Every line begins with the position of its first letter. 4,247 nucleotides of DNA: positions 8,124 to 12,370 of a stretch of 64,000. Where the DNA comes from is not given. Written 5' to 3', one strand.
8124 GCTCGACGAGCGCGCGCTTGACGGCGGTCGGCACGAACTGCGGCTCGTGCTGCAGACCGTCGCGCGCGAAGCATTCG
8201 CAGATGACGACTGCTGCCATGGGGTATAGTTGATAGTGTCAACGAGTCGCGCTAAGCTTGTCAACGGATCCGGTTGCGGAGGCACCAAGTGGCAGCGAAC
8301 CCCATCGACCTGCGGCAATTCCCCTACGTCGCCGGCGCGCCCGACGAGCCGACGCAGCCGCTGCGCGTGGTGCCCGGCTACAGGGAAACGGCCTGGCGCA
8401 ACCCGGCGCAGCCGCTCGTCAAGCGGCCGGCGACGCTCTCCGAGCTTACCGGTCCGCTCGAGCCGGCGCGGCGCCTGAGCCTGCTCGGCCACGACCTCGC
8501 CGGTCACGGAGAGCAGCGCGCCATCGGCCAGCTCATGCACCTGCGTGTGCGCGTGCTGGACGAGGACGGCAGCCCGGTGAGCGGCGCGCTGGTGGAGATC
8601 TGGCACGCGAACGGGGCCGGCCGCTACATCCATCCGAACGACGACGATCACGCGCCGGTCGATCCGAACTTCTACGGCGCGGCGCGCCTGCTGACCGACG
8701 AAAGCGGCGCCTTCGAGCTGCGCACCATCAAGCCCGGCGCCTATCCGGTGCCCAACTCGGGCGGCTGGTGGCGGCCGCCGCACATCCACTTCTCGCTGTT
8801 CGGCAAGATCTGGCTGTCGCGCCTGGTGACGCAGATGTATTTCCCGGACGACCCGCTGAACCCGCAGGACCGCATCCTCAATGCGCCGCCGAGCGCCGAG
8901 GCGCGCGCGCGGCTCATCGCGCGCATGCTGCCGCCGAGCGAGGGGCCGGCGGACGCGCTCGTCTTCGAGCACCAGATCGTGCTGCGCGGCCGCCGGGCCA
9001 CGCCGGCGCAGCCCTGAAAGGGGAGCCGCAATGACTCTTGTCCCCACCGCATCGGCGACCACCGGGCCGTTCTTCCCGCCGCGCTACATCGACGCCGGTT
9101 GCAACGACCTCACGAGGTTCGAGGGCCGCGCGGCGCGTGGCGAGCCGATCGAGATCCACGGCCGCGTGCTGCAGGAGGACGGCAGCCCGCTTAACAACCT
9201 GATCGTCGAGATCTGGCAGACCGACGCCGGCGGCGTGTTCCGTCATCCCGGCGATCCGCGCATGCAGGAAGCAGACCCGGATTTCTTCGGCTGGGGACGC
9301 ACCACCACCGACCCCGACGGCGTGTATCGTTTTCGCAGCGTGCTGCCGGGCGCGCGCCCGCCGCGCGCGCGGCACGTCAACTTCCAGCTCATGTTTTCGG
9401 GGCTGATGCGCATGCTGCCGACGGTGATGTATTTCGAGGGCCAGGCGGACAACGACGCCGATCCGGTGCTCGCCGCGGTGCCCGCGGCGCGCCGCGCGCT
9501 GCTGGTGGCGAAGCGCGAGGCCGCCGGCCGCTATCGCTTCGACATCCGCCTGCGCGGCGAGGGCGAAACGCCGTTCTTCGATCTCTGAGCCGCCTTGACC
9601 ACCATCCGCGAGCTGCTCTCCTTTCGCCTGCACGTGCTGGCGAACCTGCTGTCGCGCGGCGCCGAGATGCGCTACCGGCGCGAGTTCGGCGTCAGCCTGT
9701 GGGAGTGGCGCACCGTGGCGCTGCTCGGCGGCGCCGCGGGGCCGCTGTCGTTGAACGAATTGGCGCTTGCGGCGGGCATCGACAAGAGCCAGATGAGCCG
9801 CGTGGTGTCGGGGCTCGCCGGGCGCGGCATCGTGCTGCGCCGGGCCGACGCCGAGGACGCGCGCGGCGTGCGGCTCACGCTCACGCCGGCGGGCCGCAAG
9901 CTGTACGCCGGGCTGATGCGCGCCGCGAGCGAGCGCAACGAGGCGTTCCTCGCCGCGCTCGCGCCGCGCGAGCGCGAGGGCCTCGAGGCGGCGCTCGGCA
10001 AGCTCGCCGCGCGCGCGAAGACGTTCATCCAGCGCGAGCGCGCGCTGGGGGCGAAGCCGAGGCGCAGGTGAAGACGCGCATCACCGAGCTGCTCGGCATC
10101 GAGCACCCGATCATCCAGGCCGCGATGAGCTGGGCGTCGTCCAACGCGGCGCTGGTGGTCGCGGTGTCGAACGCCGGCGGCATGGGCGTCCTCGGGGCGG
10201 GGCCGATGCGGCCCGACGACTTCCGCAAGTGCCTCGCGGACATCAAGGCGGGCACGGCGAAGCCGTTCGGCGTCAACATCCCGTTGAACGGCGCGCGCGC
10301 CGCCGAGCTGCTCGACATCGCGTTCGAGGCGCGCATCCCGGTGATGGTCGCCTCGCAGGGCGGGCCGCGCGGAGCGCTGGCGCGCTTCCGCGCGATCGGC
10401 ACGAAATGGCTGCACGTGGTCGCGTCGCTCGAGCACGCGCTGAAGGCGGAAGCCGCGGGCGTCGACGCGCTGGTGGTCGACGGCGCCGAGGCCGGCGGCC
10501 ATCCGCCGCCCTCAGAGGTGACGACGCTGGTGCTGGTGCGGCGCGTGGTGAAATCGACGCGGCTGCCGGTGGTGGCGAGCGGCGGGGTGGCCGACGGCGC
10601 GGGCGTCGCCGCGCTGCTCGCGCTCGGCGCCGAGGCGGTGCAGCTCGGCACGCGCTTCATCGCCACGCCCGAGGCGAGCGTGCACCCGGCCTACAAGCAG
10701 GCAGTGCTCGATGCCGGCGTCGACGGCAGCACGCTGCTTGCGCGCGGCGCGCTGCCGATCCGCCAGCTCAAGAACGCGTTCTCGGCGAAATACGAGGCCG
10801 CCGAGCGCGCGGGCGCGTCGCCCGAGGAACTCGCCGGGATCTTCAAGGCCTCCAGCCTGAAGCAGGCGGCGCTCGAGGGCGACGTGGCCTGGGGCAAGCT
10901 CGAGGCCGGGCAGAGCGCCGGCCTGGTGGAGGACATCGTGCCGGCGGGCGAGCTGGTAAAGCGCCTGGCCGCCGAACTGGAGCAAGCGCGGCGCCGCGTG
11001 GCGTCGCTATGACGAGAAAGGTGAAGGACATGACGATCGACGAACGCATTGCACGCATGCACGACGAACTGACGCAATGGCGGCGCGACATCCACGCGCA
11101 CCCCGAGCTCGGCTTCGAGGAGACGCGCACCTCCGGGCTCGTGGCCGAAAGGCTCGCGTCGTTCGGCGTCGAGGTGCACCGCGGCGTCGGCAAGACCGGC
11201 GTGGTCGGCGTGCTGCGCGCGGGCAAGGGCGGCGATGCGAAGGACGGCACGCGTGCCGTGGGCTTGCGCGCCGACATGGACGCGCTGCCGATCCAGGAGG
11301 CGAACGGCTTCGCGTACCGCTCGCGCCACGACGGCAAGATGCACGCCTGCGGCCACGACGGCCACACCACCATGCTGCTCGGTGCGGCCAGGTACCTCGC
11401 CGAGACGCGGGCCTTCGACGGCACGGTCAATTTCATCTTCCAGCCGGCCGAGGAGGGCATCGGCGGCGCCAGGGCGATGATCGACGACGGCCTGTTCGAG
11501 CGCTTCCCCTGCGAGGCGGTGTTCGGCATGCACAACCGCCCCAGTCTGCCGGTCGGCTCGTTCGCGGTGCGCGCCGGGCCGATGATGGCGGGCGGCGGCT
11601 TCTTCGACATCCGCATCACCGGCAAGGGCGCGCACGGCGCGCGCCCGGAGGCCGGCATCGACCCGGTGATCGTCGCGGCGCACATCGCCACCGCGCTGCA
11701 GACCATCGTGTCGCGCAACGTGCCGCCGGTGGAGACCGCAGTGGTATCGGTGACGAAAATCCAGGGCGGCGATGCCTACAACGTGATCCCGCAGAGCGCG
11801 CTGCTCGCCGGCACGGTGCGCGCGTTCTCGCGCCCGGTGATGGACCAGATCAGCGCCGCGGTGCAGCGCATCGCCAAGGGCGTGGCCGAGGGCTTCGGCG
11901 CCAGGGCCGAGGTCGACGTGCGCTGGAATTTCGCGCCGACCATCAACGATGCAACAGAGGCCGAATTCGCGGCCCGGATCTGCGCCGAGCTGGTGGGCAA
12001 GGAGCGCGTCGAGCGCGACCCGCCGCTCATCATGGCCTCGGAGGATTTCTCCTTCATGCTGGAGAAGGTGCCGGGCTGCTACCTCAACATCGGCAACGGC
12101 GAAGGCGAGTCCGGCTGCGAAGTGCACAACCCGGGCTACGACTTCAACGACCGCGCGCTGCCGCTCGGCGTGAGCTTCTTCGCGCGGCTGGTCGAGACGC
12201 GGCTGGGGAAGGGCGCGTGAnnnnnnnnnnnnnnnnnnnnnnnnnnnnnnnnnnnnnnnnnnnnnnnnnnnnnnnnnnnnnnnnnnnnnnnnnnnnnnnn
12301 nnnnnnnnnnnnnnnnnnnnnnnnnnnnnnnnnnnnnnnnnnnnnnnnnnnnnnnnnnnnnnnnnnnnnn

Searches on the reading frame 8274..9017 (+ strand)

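Call 57: search_protein_families(library=pfam, proteins=[window:8274-9017:+], max_evalue=0.00001)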
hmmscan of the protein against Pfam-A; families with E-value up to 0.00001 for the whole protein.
window:8274-9017:+ (247 aa): 1 family
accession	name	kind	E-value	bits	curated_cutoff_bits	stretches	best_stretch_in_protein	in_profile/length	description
PF00775.27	Dioxygenase_C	-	7.2e-37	127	27.3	1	80-239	22-182/182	Dioxygenase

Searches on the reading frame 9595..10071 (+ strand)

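Call 57: search_protein_families(library=pfam, proteins=[window:9595-10071:+], max_evalue=0.00001)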
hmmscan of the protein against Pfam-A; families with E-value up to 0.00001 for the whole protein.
window:9595-10071:+ (158 aa): 2 families
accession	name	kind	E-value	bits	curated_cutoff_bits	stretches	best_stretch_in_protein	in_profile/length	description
PF12802.13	MarR_2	-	1.7e-10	41.3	27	1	31-90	1-60/61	MarR family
PF01047.28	MarR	-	2.9e-07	30.7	24.6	1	48-92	15-59/59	MarR family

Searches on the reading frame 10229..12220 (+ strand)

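Call 57: search_protein_families(library=pfam, proteins=[window:10229-12220:+], max_evalue=0.00001)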
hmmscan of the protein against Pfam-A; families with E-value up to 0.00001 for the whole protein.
window:10229-12220:+ (663 aa): 2 families
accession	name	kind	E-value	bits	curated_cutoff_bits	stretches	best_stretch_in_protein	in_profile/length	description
PF01546.33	Peptidase_M20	-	1.1e-47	163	24.6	1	346-656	2-205/206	Peptidase family M20/M25/M40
PF07687.19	M20_dimer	-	2.1e-09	37.7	21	1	459-550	9-100/107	Peptidase dimerisation domain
